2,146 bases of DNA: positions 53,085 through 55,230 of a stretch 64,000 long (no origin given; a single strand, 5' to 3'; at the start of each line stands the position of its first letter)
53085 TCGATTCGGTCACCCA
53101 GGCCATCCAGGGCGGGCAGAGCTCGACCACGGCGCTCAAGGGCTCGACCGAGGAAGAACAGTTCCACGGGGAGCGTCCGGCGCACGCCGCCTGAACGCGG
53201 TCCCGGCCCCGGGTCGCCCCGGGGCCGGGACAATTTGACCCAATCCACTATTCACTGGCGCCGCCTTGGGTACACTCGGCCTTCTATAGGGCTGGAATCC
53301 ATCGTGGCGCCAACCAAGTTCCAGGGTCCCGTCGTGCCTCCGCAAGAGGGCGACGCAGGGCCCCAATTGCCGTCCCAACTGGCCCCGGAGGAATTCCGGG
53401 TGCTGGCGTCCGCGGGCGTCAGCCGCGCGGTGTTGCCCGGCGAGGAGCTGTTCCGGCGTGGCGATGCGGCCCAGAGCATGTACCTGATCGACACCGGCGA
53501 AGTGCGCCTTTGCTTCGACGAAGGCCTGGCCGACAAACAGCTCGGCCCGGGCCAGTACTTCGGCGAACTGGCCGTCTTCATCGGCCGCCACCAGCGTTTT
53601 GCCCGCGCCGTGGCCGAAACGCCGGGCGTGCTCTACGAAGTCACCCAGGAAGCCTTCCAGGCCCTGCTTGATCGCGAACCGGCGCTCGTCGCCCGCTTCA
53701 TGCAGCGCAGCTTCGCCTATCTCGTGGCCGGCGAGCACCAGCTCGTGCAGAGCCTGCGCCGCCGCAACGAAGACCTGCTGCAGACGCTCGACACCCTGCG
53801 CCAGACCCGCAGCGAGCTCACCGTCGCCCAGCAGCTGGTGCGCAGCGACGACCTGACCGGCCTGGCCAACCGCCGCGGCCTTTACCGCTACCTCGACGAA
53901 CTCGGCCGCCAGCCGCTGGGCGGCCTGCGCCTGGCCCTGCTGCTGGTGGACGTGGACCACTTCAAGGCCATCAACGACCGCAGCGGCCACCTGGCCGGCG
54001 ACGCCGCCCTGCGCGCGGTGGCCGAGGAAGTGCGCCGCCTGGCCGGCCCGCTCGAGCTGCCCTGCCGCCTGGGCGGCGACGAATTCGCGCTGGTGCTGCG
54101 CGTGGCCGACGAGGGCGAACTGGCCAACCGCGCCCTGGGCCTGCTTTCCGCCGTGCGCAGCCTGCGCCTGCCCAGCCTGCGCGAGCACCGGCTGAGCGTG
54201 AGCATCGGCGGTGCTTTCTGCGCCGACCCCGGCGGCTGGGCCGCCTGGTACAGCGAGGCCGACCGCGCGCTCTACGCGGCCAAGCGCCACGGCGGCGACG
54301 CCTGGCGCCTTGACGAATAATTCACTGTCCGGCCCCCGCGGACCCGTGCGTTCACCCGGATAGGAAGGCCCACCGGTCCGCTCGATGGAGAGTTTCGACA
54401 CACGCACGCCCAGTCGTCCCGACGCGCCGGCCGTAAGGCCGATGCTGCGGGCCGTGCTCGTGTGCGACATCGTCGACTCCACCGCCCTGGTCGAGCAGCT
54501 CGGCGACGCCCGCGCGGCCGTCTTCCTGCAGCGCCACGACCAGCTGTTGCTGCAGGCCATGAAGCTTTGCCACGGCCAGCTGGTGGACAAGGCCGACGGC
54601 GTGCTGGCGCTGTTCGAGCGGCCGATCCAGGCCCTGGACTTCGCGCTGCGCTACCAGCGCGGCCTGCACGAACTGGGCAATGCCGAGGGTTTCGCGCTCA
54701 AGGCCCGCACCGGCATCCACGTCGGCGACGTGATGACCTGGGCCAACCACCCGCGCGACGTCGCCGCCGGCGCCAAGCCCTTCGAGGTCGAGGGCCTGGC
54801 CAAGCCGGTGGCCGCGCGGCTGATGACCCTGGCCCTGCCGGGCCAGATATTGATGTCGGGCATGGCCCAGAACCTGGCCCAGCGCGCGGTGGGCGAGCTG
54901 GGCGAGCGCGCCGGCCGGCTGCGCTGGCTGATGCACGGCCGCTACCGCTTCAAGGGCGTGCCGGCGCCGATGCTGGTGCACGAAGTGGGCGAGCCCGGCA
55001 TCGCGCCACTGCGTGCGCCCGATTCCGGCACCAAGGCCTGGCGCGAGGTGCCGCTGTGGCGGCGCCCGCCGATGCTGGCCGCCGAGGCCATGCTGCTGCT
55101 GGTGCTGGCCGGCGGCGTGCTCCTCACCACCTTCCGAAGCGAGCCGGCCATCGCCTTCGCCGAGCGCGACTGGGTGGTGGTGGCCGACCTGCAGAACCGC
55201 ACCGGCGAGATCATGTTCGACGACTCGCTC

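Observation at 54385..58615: Cyclase + NHLP-like peptide + stand-alone SagB-type dehydrogenase: an uncharacterised RiPP-like three-gene system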

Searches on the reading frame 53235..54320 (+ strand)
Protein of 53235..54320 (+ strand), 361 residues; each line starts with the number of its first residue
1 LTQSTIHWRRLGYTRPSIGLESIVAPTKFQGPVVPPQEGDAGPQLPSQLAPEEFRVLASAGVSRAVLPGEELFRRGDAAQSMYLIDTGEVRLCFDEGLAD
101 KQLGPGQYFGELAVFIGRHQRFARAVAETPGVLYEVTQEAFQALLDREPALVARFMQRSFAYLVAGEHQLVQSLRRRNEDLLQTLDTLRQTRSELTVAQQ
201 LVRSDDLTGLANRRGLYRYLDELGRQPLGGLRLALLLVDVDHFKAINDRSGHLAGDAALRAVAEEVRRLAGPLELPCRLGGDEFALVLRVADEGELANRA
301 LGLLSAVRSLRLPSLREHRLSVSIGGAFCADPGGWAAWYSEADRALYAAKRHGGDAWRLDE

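Call 14: search_protein_families(library=ncbifam, proteins=[window:53235-54320:+], max_evalue=0.00001)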
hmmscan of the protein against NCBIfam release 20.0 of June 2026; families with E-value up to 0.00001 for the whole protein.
window:53235-54320:+ (361 aa): 23 families
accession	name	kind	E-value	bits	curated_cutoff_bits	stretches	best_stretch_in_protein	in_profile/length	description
NF007423.1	PRK09966.1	equivalog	3.8e-34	118.2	325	1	178-350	211-390/390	diguanylate cyclase DgcN/YfiN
TIGR00254.1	GGDEF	domain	1.7e-29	102.7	37.4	1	203-356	6-163/168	diguanylate cyclase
NF038266.1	diguan_SiaD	equivalog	7.4e-28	97.6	290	1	179-355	70-250/252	biofilm regulation diguanylate cyclase SiaD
NF007380.0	PRK09894.1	equivalog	7.3e-27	94.5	256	1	177-354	106-281/296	diguanylate cyclase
NF007135.0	PRK09581.1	equivalog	6.7e-23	81.2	474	1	191-354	281-449/457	PleD family two-component system response regulator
NF051473.1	DigCycDgcsShew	equivalog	7.4e-21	74.8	400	1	197-359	131-290/291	diguanylate cyclase DgcS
NF045675.1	PhdiestaseDibA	equivalog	5.3e-19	68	980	1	186-357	190-361/623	phosphodiesterase DibA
NF007298.0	PRK09776.1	equivalog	5.7e-19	67.5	1135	1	204-354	686-839/1111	diguanylate cyclase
NF007599.0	PRK10245.1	equivalog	3e-17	62.2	402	1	200-353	208-363/371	diguanylate cyclase AdrA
NF007474.0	PRK10060.1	equivalog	1.5e-16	59.8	782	1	198-357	233-392/663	cyclic di-GMP phosphodiesterase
NF008467.0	PRK11359.1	equivalog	5.2e-16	57.8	857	1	198-358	372-529/800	oxygen-sensing cyclic-di-GMP phosphodiesterase DosP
NF053781.1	cdiGMPphdstlr2612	equivalog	4.4e-15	54.4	1600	1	176-354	811-996/1268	Tlr1612 family c-di-GMP phosphodiesterase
NF041606.1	dguan_cyc_DgcA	equivalog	1.2e-14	54.1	370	1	231-354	208-333/340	diguanylate cyclase DgcA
NF040885.1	diguan_DgcJ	equivalog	1.8e-14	53.4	500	1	181-352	317-488/493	diguanylate cyclase DgcJ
NF047872.1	GGDEF_GdpS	equivalog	9.4e-14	51.4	400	1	204-353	189-343/355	GGDEF domain-containing protein GdpS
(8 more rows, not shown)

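Call 19: search_solved_structures(query=window:53235-54320:+, max_evalue=0.00001, show_alignments=1)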
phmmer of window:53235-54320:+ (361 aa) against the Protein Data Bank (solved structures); distinct sequences matched with E-value up to 0.00001: 89 (the best 60 are shown).
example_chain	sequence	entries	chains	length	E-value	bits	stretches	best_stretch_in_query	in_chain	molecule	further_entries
3i5a_A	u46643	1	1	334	1.7e-25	93.3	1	175-354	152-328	Response regulator/GGDEF domain protein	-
3bre_A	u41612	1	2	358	2.4e-23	86.2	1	162-355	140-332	Probable two-component response regulator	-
8wcn_A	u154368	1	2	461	2.9e-23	86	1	201-358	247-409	Diguanylate cyclase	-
3i5c_A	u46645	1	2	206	3.2e-23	85.8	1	189-355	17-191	Fusion of General control protein GCN4 and WSPR response regulator protein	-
5h5o_A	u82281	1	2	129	6.2e-23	84.9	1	49-171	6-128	Diguanylate cyclase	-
3i5b_A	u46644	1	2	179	1.7e-21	80.2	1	201-355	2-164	WspR response regulator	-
9t28_A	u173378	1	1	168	1.8e-20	76.8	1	203-354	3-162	diguanylate cyclase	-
5euh_A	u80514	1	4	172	1e-19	74.3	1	204-353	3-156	Putative GGDEF domain membrane protein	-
4wxo_A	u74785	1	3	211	3.2e-19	72.7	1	185-354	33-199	Uncharacterized protein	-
6tts_A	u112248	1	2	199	2.4e-18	69.8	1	202-354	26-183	GGDEF diguanylate cyclase DgcB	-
6ttr_A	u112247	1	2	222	2.5e-18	69.8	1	166-354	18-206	GGDEF diguanylate cyclase DgcB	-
4wxw_A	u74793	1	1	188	4.5e-18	68.9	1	201-354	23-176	Uncharacterized protein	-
9g86_A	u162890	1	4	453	4.5e-18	68.9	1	190-356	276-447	Response regulator PleD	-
9g85_A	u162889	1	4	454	4.6e-18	68.9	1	190-356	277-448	Response regulator PleD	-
2wb4_A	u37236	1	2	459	4.7e-18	68.8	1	190-356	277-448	DIGUANYLATE CYCLASE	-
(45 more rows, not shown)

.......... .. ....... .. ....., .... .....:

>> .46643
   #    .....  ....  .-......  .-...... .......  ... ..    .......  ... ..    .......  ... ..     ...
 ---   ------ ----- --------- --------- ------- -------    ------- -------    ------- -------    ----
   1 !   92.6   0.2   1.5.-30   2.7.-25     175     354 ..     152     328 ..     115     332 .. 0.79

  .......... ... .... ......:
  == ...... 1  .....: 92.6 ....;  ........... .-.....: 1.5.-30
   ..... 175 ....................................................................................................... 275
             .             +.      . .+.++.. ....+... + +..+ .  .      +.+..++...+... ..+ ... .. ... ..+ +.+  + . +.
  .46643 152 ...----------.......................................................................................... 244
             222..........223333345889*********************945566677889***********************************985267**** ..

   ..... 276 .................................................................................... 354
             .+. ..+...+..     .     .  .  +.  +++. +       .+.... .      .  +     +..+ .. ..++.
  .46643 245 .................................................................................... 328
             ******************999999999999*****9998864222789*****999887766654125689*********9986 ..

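Call 87: search_protein_families(library=padloc, proteins=[window:53235-54320:+], max_evalue=0.001)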
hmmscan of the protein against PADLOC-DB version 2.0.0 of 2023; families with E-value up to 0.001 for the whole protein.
window:53235-54320:+ (361 aa): 4 families
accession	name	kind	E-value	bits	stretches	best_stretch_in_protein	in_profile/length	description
PDLC00731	Effector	-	1.5e-09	35.3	1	57-156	36-134/306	TIR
PDLC02371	PycTIR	-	7.9e-09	33.3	1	56-157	32-132/288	-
PDLC00732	Effector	-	3.1e-06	24.4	1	57-163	32-136/301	TIR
PDLC00734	PycC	-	3.2e-06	24.5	1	57-166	29-141/374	Pycsar cyclase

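Call 89: search_protein_families(library=pfam, proteins=[window:53235-54320:+], max_evalue=0.001)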
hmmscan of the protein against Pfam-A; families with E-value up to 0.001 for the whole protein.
window:53235-54320:+ (361 aa): 2 families
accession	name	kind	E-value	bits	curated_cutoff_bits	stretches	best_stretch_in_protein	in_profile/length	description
PF00990.26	GGDEF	-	2.6e-31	109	23.8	1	204-354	3-159/161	Diguanylate cyclase, GGDEF domain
PF00027.35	cNMP_binding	-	2e-17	63.4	27.5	1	65-147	3-88/89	Cyclic nucleotide-binding domain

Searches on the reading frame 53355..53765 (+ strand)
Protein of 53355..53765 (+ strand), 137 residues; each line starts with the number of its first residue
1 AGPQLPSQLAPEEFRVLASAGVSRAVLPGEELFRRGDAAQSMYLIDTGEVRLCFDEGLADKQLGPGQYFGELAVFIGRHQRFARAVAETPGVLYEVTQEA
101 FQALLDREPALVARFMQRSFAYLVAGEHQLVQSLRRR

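Call 27: search_solved_structures(query=window:53355-53765:+, max_evalue=1e-8, show_alignments=2)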
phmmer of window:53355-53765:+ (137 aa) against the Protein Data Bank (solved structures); distinct sequences matched with E-value up to 1e-8: 22.
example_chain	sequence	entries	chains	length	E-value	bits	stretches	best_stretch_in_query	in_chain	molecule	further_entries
5h5o_A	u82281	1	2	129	7.9e-24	87.7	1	9-131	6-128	Diguanylate cyclase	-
5ezr_A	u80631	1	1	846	3e-15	59.9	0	29-106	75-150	cGMP-dependent protein kinase, putative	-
4rz7_A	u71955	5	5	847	3e-15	59.9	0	29-106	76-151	cGMP-dependent protein kinase, putative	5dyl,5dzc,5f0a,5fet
9p74_A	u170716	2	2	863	3.3e-15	59.8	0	29-106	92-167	cGMP-dependent protein kinase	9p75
5dyk_A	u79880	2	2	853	4e-13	53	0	29-106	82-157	CGMP-dependent protein kinase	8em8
1cx4_A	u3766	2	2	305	1.8e-11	47.7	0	11-106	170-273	CAMP-DEPENDENT PROTEIN KINASE REGULATORY SUBUNIT TYPE II BETA | cAMP-dependent protein kinase type II-beta regulatory subunit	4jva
6wjf_C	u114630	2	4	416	4.9e-11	46.3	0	11-106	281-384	cAMP-dependent protein kinase type II-beta regulatory subunit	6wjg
3of1_A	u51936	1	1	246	5.6e-11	46.1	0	16-105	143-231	cAMP-dependent protein kinase regulatory subunit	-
5d1i_A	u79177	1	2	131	1.8e-10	44.5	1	8-109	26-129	Cyclic nucleotide-binding protein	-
3tnp_B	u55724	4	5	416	7.2e-10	42.5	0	11-106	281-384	cAMP-dependent protein kinase type II-beta regulatory subunit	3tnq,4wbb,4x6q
1rgs_A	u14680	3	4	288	8.2e-10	42.4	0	25-107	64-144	CAMP DEPENDENT PROTEIN KINASE | cAMP-dependent protein kinase type I-alpha regulatory chain | cAMP-dependent protein kinase type I-alpha regulatory subunit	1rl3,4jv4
1ne4_A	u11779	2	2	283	9.3e-10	42.2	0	25-107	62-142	cAMP-dependent protein kinase type I-alpha regulatory chain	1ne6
2qcs_B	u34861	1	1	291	1.6e-09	41.4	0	25-107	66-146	cAMP-dependent protein kinase type I-alpha regulatory subunit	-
4x6r_B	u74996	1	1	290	1.6e-09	41.4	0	25-107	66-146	cAMP-dependent protein kinase type I-alpha regulatory subunit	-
4mx3_A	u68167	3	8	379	1.9e-09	41.2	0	25-107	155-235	cAMP-dependent protein kinase type I-alpha regulatory subunit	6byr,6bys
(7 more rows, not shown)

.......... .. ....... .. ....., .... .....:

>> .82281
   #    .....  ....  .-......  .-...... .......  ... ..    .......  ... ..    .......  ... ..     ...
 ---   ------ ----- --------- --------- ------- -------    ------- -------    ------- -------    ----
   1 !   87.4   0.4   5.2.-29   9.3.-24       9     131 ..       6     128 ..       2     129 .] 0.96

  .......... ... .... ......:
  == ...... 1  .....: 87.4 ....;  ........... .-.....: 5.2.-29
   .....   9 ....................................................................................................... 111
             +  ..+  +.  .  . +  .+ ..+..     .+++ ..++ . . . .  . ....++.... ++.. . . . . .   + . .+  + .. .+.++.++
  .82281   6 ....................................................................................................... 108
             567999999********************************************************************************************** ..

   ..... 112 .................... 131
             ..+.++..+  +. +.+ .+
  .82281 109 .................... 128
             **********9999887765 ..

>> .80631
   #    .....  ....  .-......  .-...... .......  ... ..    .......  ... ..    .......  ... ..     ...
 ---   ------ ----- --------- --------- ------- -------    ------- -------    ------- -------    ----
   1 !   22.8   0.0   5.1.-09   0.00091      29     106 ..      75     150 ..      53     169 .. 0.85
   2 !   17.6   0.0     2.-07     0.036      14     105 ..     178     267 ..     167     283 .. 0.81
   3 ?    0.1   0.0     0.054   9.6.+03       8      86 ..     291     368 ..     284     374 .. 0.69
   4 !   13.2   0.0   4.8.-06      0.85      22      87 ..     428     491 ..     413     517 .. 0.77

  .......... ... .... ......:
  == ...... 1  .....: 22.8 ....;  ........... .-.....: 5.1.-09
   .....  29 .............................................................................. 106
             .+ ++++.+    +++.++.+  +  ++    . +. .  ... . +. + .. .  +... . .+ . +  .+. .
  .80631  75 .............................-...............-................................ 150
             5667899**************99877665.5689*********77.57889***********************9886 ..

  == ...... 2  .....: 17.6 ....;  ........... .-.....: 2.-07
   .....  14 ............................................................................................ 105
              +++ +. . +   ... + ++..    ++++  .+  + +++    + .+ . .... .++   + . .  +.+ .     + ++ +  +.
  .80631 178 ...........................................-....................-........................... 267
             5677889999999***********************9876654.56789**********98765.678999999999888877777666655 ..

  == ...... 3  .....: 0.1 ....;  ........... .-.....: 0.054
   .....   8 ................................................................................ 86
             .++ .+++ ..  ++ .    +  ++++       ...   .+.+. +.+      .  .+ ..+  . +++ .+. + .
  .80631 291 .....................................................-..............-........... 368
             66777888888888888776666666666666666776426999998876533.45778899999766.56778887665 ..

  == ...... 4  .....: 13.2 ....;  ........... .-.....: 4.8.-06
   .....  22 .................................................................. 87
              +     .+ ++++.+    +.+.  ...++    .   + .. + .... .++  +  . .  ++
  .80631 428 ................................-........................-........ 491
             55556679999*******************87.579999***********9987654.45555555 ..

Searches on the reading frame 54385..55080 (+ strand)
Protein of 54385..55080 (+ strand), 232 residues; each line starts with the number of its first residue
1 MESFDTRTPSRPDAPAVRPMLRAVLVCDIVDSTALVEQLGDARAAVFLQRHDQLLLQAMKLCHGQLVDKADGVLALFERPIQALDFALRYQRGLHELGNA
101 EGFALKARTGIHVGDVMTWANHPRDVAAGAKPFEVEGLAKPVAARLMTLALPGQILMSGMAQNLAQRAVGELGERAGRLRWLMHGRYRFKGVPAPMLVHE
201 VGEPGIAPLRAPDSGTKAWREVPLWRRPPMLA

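Call 62: search_protein_families(library=pfam, proteins=[window:54385-55080:+], max_evalue=1)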
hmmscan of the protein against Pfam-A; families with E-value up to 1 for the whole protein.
window:54385-55080:+ (232 aa): 1 family
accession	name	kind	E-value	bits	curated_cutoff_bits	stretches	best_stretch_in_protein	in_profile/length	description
PF00211.25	Guanylate_cyc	-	0.26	11.3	21.9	1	82-166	77-156/183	Adenylate and Guanylate cyclase catalytic domain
